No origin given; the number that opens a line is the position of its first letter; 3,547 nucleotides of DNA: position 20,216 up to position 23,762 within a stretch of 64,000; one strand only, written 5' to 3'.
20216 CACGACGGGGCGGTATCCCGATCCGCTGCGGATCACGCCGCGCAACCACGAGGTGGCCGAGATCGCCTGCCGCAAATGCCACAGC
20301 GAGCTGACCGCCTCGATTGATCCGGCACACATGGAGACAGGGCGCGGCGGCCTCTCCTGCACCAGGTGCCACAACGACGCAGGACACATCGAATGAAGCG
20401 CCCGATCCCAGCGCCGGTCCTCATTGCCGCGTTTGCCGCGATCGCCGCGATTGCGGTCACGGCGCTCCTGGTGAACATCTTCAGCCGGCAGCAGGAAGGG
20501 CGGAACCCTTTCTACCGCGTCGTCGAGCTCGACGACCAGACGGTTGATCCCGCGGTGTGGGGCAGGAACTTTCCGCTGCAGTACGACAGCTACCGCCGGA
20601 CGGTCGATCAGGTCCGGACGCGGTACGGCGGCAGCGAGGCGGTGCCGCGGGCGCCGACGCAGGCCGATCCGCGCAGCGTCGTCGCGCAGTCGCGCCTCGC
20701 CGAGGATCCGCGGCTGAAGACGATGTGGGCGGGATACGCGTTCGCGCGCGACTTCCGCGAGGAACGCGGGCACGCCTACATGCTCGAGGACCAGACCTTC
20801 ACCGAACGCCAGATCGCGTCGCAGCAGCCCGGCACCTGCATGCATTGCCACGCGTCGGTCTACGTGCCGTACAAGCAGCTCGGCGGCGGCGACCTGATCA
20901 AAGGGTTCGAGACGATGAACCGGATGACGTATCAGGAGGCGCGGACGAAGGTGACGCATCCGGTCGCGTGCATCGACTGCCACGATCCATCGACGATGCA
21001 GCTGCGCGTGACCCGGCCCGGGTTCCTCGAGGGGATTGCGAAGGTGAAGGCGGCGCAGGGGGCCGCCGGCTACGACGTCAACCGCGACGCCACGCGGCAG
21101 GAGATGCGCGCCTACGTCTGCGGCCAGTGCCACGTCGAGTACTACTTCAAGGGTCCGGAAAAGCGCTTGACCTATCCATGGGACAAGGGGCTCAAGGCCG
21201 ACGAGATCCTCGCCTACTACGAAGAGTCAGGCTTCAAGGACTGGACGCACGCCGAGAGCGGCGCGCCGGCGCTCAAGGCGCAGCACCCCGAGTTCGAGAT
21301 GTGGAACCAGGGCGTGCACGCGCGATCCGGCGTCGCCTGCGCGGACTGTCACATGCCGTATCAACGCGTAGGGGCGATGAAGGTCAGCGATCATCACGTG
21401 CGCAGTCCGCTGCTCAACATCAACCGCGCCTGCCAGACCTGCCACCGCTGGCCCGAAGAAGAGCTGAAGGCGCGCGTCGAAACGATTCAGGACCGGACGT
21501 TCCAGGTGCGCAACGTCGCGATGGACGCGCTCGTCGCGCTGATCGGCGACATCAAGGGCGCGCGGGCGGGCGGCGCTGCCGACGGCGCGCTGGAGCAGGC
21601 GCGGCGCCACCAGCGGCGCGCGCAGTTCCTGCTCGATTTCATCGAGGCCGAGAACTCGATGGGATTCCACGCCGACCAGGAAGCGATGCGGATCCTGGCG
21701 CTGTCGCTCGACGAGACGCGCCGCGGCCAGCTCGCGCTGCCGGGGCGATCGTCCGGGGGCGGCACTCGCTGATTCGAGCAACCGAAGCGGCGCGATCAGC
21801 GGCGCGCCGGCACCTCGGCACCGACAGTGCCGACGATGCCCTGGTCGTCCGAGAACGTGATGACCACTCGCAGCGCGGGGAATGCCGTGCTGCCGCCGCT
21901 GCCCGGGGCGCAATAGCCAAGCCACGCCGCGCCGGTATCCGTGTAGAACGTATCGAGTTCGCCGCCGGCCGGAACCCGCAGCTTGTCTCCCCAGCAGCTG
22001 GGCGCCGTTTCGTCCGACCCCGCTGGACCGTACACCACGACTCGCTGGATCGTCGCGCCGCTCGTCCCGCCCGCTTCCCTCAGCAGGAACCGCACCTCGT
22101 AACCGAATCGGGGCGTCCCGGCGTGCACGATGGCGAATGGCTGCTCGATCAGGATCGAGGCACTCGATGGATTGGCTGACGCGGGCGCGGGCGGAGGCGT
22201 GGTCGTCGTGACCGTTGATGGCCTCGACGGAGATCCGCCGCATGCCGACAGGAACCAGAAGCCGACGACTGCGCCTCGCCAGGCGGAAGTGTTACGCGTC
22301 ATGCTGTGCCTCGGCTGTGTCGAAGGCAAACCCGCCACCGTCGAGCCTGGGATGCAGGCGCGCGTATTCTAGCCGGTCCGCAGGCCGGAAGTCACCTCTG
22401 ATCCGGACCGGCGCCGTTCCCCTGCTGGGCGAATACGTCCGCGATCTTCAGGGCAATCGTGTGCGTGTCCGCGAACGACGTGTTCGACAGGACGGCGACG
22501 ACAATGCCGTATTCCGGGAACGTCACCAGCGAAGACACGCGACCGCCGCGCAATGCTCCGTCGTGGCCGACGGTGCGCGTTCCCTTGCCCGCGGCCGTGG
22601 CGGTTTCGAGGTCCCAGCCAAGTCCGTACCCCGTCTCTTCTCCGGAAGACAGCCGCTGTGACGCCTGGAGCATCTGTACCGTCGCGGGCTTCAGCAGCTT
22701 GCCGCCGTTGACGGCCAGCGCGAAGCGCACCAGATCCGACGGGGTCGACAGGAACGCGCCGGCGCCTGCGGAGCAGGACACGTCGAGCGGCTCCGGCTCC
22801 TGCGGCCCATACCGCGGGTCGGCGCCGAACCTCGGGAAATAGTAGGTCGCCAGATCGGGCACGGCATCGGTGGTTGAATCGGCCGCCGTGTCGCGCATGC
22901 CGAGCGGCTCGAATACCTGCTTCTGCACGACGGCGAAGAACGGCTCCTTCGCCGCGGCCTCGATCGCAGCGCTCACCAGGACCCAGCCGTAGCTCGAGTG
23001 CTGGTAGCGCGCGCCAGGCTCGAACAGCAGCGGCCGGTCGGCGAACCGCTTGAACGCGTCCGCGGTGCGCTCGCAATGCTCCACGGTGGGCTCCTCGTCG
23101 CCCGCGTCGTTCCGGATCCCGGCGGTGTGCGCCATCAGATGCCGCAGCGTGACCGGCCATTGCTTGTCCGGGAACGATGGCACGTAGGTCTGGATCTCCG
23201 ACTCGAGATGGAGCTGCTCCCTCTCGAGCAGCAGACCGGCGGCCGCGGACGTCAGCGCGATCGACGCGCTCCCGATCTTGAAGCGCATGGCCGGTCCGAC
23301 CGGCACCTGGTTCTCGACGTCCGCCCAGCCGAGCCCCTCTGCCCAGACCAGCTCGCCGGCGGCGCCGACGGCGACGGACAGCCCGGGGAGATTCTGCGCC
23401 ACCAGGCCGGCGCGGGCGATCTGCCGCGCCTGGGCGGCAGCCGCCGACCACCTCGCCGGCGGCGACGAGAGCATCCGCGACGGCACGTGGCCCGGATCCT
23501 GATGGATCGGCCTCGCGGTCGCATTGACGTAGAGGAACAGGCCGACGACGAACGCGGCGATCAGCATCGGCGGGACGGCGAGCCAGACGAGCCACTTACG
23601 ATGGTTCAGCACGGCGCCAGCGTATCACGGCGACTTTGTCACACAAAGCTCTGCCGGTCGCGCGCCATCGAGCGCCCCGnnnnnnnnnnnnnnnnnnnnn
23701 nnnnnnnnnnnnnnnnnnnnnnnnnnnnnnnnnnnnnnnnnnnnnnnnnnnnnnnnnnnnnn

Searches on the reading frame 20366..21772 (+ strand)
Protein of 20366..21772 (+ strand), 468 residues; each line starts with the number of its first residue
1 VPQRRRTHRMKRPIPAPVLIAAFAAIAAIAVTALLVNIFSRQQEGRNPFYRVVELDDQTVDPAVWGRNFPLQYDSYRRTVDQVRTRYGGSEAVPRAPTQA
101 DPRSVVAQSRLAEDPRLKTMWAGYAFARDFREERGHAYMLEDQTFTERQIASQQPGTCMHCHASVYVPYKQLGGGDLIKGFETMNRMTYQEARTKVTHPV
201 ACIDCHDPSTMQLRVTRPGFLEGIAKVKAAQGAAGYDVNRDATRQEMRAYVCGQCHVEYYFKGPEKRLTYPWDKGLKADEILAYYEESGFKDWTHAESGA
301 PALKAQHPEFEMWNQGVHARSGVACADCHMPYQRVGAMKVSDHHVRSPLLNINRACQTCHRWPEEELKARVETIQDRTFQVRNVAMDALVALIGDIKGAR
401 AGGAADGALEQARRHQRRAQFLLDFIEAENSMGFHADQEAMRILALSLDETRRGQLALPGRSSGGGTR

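Call 73: search_protein_families(library=pfam, proteins=[window:20366-21772:+], max_evalue=0.0001)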
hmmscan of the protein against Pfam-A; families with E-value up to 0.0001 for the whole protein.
window:20366-21772:+ (468 aa): 3 families
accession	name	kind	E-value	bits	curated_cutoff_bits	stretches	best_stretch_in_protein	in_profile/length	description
PF02335.20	Cytochrom_C552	-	1.5e-136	456.3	24.1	1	61-458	1-380/438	Cytochrome c552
PF14522.11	Cytochrome_C7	-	3.4e-09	36.8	24.8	0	317-362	7-50/67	Cytochrome c7 and related cytochrome c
PF22113.1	Mtrc-MtrF_II-IV_dom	-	1.1e-05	25.5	30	0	198-361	27-164/176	Outer membrane cytochrome MtrC/MtrF-like, domains II/IV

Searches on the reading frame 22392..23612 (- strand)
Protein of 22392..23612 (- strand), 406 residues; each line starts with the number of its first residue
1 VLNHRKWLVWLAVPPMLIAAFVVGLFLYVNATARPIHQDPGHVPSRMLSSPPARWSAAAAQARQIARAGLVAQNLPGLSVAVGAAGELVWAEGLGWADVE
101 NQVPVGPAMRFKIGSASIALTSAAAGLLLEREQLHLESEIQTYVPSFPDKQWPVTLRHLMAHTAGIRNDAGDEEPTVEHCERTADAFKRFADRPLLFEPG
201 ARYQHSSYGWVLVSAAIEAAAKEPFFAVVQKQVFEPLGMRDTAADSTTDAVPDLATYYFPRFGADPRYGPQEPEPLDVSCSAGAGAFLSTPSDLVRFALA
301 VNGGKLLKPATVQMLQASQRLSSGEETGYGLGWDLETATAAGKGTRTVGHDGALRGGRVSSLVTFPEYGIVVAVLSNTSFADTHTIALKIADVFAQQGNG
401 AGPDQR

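Call 73: search_protein_families(library=pfam, proteins=[window:22392-23612:-], max_evalue=0.0001)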
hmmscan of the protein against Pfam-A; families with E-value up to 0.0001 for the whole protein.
window:22392-23612:- (406 aa): 1 family
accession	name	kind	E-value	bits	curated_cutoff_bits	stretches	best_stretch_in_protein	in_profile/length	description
PF00144.29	Beta-lactamase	-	2.5e-64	218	27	1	63-381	2-313/329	Beta-lactamase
